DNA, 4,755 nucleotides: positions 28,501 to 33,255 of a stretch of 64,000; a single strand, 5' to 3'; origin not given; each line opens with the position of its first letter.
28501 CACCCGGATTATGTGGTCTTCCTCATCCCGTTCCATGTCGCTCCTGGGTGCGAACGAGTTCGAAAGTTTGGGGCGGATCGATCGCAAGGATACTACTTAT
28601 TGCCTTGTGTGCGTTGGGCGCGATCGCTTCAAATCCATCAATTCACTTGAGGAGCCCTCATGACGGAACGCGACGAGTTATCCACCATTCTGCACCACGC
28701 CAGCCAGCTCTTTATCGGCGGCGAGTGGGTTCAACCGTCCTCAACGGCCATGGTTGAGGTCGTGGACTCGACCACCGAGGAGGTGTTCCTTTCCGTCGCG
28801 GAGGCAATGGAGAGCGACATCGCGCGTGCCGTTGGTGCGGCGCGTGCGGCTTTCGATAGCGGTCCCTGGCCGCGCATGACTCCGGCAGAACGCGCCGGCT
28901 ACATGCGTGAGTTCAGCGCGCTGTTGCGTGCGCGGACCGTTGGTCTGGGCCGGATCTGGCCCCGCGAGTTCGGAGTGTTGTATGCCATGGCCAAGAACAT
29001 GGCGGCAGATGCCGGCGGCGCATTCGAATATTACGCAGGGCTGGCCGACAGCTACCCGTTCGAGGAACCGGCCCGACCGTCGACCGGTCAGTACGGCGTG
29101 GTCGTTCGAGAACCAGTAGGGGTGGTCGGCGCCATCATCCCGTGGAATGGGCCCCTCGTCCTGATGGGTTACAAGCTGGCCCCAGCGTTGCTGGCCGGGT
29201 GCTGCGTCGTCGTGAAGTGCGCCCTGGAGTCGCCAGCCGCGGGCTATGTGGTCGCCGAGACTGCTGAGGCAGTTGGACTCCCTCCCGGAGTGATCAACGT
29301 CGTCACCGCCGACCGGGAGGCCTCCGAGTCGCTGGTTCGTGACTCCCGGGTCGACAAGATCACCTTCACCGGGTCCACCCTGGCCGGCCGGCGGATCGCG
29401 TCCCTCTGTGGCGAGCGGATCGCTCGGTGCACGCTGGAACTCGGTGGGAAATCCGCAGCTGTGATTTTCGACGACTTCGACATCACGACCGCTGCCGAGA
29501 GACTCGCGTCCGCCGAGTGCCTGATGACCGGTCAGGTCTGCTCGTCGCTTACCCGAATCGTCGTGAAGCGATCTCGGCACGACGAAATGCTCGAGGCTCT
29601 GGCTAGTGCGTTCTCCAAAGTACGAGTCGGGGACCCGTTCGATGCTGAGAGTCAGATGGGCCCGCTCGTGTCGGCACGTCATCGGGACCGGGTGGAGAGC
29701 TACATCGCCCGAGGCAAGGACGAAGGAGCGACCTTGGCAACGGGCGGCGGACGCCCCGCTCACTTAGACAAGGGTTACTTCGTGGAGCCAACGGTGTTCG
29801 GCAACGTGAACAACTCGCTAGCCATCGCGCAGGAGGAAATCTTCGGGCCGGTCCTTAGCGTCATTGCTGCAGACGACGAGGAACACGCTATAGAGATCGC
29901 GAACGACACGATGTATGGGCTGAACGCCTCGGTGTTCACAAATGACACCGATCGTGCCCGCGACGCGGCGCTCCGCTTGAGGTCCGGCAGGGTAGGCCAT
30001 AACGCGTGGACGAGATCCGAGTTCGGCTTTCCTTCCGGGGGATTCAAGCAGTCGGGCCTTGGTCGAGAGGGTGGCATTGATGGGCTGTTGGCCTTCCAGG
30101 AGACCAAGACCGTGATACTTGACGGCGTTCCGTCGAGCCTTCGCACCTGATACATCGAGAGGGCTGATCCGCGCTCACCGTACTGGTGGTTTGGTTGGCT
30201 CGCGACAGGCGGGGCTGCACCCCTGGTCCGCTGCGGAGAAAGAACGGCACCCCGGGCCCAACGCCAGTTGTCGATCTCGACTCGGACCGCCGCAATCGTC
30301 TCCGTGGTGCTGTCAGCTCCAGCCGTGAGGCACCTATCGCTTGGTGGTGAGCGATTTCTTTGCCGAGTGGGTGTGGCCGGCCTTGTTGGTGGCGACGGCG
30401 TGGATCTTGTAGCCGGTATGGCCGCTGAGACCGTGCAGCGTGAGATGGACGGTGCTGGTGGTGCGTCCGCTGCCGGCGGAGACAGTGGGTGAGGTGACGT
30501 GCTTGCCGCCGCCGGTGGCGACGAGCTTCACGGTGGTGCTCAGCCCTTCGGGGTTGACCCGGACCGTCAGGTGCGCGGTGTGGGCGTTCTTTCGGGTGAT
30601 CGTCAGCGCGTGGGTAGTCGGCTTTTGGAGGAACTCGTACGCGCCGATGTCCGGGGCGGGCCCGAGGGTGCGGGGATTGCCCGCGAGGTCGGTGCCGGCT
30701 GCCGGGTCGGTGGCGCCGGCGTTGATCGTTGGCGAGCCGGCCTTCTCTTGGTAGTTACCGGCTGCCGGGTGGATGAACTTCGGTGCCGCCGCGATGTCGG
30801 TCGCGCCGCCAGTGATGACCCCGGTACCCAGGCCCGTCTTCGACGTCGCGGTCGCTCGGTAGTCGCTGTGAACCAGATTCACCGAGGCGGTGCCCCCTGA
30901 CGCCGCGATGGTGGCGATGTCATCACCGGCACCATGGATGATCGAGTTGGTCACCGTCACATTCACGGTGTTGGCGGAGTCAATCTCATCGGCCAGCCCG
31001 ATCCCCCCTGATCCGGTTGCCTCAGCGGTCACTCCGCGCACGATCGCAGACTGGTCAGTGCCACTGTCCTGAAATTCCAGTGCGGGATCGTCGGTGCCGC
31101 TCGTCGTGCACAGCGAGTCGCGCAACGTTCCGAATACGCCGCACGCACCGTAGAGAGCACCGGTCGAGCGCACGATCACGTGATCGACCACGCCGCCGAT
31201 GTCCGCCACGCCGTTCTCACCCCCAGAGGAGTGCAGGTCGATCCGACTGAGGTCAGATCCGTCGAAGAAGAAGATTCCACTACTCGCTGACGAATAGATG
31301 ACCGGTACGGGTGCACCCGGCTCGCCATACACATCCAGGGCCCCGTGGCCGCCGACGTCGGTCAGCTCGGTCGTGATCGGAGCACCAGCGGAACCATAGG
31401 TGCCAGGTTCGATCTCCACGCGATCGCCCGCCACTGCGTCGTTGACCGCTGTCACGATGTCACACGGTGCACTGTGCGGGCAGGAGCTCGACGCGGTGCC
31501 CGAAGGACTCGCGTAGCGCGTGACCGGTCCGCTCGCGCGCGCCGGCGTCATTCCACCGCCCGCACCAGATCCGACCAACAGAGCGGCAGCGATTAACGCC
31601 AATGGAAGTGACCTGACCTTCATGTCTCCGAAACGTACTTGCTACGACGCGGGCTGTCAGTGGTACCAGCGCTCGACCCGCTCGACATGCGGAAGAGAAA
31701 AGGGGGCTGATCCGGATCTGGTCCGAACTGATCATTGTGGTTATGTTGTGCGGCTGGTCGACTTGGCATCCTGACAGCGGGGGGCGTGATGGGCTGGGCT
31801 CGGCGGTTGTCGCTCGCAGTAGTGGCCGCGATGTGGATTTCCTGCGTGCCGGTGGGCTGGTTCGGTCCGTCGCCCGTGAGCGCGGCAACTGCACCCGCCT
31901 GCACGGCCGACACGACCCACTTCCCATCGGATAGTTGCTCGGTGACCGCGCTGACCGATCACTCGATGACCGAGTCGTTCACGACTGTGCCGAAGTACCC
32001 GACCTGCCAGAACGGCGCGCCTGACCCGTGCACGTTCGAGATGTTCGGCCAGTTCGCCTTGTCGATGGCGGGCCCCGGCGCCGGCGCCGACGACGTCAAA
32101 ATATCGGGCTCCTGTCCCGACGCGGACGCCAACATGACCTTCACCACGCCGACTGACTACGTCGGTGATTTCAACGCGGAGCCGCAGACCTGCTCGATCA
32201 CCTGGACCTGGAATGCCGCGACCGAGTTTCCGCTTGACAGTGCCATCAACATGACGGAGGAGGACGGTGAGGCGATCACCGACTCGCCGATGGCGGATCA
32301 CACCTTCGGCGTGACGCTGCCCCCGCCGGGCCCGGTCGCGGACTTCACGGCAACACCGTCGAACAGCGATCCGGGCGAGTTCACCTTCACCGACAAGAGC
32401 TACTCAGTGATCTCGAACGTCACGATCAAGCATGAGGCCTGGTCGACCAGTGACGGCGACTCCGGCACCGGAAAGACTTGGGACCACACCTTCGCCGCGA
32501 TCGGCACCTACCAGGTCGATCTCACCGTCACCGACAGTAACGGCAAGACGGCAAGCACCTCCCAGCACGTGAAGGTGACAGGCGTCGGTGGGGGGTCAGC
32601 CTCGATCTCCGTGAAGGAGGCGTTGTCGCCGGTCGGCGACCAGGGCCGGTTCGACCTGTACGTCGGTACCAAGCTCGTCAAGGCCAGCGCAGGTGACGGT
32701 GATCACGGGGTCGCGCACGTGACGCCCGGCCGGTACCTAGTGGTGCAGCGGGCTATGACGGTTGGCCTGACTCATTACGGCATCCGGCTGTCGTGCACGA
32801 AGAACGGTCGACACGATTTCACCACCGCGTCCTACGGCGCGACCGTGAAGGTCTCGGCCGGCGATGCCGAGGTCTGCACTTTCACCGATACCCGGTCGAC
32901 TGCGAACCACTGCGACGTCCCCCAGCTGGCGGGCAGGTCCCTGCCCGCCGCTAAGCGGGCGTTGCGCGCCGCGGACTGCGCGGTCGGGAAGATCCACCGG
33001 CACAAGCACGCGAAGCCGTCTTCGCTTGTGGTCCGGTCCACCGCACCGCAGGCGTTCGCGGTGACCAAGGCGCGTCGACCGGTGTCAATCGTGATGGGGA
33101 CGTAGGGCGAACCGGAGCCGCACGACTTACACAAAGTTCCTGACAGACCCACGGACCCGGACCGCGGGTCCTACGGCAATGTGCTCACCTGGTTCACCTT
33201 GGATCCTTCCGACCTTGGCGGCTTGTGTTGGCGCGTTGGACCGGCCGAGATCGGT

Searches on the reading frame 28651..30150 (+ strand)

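Call 15: search_protein_families(library=pfam, proteins=[window:28651-30150:+], max_evalue=0.001)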
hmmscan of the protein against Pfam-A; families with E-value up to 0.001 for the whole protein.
window:28651-30150:+ (499 aa): 2 families
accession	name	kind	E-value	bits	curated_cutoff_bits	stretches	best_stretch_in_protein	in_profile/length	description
PF00171.27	Aldedh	-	8.2e-150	499.8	23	1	26-488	1-461/461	Aldehyde dehydrogenase family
PF05893.19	LuxC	-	0.00016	21.2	21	1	149-325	82-263/401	Acyl-CoA reductase (LuxC)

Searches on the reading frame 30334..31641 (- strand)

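Call 15: search_protein_families(library=pfam, proteins=[window:30334-31641:-], max_evalue=0.001)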
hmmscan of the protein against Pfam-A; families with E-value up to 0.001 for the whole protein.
window:30334-31641:- (435 aa): 0 families

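Call 21: search_protein_families(library=ncbifam, proteins=[window:30334-31641:-], max_evalue=0.01)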
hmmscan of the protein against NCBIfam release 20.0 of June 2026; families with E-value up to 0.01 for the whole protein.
window:30334-31641:- (435 aa): 1 family
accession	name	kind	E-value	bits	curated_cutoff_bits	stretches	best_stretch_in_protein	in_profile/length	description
NF041518.1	choice_anch_Q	domain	3.9e-10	39.8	25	1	300-337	20-57/58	choice-of-anchor Q domain-containing protein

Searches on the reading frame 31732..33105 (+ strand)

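Call 15: search_protein_families(library=pfam, proteins=[window:31732-33105:+], max_evalue=0.001)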
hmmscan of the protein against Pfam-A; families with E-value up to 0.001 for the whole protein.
window:31732-33105:+ (457 aa): 2 families
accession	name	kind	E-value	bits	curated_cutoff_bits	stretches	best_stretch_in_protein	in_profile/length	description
PF18911.6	PKD_4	-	9.4e-11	42.1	27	1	201-282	4-83/85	PKD domain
PF00801.26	PKD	-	5.5e-06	26.7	23.5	1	236-277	33-76/80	PKD domain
